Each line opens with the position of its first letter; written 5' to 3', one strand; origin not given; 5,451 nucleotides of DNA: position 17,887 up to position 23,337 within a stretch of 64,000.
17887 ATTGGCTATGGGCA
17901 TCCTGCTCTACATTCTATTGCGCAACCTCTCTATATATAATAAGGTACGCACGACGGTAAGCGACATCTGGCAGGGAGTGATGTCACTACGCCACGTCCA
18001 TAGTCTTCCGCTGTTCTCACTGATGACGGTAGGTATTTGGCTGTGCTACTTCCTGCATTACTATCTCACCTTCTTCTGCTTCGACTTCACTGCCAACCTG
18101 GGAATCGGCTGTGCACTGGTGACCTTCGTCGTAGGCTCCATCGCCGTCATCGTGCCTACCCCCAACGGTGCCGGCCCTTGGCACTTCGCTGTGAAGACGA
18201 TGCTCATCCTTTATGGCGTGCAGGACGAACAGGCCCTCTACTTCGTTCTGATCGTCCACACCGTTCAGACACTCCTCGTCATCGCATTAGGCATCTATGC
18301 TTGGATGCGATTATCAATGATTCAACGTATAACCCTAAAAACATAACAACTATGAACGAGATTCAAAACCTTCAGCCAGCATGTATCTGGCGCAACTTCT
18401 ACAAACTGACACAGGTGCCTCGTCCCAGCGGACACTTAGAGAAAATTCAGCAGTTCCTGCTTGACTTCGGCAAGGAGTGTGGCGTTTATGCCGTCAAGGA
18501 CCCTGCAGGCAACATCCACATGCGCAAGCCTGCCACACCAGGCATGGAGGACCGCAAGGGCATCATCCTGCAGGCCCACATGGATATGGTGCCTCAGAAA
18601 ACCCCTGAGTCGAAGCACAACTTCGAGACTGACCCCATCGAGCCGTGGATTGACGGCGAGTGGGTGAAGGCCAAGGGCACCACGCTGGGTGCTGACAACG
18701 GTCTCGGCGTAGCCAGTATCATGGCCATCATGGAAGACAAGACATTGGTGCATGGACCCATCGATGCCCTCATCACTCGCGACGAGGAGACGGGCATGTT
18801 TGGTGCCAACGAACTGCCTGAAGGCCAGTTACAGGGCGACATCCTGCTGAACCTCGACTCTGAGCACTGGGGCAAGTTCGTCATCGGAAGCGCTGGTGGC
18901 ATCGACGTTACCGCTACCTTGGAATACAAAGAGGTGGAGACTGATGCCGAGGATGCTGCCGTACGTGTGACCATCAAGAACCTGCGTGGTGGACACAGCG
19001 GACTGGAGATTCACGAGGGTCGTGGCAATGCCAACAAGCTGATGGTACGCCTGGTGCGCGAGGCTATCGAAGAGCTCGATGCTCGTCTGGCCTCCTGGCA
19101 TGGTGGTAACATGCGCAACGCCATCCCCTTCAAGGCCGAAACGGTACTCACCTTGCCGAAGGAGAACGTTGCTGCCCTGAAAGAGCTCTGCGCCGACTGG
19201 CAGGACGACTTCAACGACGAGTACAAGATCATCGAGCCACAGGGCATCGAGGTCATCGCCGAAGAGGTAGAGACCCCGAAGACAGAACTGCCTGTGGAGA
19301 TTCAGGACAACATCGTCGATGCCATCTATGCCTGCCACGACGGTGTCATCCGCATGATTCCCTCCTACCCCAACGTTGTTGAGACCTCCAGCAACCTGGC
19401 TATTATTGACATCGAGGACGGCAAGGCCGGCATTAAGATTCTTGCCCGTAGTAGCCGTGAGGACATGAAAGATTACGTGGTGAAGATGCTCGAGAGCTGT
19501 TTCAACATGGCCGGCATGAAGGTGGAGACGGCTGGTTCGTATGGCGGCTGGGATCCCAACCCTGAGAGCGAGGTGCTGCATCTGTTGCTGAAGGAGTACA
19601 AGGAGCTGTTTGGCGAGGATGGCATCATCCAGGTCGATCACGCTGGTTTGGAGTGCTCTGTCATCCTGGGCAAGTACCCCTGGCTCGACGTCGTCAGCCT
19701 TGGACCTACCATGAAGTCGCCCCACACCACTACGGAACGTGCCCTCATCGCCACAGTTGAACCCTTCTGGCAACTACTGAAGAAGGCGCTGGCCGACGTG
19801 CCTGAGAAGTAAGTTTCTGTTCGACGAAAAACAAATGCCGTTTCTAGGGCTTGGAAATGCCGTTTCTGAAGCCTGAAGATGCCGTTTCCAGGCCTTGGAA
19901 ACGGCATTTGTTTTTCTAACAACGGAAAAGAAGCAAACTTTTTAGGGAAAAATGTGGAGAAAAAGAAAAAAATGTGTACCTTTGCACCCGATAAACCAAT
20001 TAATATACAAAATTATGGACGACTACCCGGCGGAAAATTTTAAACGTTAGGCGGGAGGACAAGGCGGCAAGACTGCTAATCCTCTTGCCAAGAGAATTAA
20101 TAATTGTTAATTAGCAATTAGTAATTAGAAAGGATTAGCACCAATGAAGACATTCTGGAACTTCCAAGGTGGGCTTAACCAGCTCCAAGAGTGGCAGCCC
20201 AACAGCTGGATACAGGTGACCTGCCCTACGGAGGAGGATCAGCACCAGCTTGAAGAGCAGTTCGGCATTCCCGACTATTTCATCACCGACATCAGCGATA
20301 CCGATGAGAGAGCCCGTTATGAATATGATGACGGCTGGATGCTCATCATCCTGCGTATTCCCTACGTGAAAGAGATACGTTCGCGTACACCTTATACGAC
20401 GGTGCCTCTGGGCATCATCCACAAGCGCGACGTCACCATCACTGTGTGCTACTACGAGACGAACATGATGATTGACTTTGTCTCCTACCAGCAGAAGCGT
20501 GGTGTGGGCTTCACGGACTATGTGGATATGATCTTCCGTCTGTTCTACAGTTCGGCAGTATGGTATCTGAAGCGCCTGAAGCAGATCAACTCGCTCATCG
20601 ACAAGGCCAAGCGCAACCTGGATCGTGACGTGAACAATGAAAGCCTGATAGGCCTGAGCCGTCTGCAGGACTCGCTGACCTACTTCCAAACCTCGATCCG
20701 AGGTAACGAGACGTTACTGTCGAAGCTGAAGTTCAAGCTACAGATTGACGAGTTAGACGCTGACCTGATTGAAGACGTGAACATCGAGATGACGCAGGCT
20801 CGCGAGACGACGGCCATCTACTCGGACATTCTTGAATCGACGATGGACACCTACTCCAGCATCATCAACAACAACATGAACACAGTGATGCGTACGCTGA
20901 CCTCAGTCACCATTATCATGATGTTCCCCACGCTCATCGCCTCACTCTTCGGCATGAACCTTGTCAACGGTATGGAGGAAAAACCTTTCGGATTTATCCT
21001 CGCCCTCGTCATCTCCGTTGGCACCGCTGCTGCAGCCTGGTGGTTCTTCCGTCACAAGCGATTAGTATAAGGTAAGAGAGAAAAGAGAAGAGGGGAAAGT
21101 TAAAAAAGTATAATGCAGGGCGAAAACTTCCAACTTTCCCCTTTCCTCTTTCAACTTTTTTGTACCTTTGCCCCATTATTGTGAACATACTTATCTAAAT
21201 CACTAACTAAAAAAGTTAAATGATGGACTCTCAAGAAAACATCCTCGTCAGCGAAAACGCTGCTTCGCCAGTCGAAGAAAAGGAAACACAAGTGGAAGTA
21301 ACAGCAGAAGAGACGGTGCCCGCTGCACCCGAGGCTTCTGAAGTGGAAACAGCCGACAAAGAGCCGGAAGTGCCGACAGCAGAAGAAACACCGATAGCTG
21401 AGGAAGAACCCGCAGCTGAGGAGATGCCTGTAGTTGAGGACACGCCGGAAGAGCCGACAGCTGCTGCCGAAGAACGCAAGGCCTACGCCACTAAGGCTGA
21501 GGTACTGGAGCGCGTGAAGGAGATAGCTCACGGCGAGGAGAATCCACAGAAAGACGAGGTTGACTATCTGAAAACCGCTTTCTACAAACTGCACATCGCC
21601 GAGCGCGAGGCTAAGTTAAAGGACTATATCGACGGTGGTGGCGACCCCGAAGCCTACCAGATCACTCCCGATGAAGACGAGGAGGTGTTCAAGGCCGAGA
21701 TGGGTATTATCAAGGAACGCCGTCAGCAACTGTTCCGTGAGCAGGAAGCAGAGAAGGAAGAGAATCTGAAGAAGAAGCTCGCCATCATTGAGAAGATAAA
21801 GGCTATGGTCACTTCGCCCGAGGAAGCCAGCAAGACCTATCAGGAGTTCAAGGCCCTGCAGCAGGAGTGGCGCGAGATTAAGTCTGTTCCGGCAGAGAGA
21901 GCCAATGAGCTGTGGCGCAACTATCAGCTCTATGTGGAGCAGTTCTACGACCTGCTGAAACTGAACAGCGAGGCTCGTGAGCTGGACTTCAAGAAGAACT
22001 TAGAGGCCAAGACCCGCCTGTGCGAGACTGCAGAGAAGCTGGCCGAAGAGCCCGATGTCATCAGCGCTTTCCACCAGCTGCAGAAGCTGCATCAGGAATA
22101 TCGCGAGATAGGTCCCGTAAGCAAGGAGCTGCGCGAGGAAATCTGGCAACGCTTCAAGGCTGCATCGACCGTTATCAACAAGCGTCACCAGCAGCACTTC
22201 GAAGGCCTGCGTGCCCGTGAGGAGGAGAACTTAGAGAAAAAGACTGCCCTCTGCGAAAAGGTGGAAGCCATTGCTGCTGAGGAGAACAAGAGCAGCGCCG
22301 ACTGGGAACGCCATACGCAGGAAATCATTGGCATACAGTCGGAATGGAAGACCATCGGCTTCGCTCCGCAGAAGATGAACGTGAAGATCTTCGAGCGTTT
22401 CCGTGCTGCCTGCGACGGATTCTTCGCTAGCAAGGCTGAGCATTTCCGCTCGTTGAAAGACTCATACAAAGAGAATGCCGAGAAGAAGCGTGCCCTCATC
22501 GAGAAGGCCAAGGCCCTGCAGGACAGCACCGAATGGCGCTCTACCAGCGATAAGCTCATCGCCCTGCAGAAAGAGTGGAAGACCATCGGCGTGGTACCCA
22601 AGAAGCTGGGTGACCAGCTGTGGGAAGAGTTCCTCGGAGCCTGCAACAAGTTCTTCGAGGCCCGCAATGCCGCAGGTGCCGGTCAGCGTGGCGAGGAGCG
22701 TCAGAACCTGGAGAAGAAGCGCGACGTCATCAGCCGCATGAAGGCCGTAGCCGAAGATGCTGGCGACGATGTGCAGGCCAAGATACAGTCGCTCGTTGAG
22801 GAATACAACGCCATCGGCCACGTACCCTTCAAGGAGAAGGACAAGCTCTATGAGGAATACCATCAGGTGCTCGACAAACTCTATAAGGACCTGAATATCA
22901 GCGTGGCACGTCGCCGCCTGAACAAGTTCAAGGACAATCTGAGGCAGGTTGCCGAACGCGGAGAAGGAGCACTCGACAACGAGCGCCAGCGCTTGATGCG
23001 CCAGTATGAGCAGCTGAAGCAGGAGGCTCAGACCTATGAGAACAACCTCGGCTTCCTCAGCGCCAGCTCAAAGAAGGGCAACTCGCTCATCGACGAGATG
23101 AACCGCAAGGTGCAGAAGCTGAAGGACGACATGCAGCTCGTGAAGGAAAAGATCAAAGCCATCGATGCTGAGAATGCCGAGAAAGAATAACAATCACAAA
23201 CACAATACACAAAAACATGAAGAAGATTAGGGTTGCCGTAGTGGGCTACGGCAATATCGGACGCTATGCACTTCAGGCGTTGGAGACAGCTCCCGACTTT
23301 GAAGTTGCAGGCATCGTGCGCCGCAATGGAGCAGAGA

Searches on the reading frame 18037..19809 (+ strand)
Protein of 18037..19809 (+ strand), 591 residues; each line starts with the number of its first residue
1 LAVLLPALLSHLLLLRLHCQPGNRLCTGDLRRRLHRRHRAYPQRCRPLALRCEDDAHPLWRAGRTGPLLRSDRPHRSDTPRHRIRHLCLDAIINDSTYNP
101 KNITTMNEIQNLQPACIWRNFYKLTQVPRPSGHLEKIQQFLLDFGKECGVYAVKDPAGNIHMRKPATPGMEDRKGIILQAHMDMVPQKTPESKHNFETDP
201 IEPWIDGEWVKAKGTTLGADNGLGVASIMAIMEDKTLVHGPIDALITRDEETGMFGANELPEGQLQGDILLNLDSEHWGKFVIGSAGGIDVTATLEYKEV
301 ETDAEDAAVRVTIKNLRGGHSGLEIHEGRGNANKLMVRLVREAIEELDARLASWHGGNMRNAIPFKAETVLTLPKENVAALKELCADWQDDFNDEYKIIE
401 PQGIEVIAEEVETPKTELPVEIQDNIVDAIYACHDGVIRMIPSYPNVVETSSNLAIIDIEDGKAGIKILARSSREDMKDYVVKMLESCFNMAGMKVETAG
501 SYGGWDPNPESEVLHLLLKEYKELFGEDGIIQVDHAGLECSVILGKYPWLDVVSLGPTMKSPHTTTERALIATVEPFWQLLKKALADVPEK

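Call 92: search_protein_families(library=pfam, proteins=[window:18037-19809:+], max_evalue=0.001)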
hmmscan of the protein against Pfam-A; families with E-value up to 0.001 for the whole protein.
window:18037-19809:+ (591 aa): 3 families
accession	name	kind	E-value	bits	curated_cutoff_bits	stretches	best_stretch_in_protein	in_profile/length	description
PF01546.33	Peptidase_M20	-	2.1e-10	41.3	24.6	1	177-585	1-204/206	Peptidase family M20/M25/M40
PF07687.19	M20_dimer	-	4.5e-09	36.7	21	1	313-397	3-104/107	Peptidase dimerisation domain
PF04389.22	Peptidase_M28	-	0.00088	19.5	21.3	0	169-274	8-93/193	Peptidase family M28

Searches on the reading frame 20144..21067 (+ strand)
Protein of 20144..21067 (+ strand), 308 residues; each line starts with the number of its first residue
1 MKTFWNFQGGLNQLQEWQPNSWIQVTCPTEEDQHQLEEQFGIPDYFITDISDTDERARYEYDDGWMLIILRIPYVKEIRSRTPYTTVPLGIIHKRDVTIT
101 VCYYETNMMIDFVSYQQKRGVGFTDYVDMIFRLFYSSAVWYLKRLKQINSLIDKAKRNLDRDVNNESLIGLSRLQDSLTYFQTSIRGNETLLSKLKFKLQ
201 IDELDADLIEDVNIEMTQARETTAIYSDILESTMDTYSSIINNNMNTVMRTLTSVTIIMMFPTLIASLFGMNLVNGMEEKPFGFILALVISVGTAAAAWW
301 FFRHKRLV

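Call 67: search_protein_families(library=pfam, proteins=[window:20144-21067:+], max_evalue=0.001)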
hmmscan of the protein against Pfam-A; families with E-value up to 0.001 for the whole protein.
window:20144-21067:+ (308 aa): 1 family
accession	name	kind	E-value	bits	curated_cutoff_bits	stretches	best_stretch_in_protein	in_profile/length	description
PF01544.23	CorA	-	1.3e-50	172.8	27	1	21-303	5-291/292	CorA-like Mg2+ transporter protein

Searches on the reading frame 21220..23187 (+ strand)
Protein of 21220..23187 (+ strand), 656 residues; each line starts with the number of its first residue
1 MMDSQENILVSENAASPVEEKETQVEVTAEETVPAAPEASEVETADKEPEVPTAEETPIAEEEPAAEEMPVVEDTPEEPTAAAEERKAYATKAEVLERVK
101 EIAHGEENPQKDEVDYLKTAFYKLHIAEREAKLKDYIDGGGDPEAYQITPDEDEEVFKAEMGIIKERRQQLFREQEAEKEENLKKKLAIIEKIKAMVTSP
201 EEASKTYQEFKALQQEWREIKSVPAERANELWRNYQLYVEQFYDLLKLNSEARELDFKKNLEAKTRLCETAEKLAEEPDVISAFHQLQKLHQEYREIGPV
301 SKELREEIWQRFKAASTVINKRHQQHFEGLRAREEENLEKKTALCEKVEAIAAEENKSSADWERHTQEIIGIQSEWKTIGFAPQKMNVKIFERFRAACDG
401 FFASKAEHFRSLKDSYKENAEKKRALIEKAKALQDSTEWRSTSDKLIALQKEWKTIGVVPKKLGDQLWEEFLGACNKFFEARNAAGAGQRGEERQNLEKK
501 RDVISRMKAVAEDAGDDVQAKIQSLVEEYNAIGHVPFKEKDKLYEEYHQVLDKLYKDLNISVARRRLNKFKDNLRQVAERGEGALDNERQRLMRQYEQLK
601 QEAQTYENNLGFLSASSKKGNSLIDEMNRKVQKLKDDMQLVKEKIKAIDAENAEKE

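Call 67: search_protein_families(library=pfam, proteins=[window:21220-23187:+], max_evalue=0.001)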
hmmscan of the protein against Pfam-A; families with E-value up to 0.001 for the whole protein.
window:21220-23187:+ (656 aa): 1 family
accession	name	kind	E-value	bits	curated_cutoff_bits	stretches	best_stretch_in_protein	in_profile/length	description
PF03993.17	DUF349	-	1.6e-99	326.8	23.9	5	390-462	2-75/75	Domain of Unknown Function (DUF349)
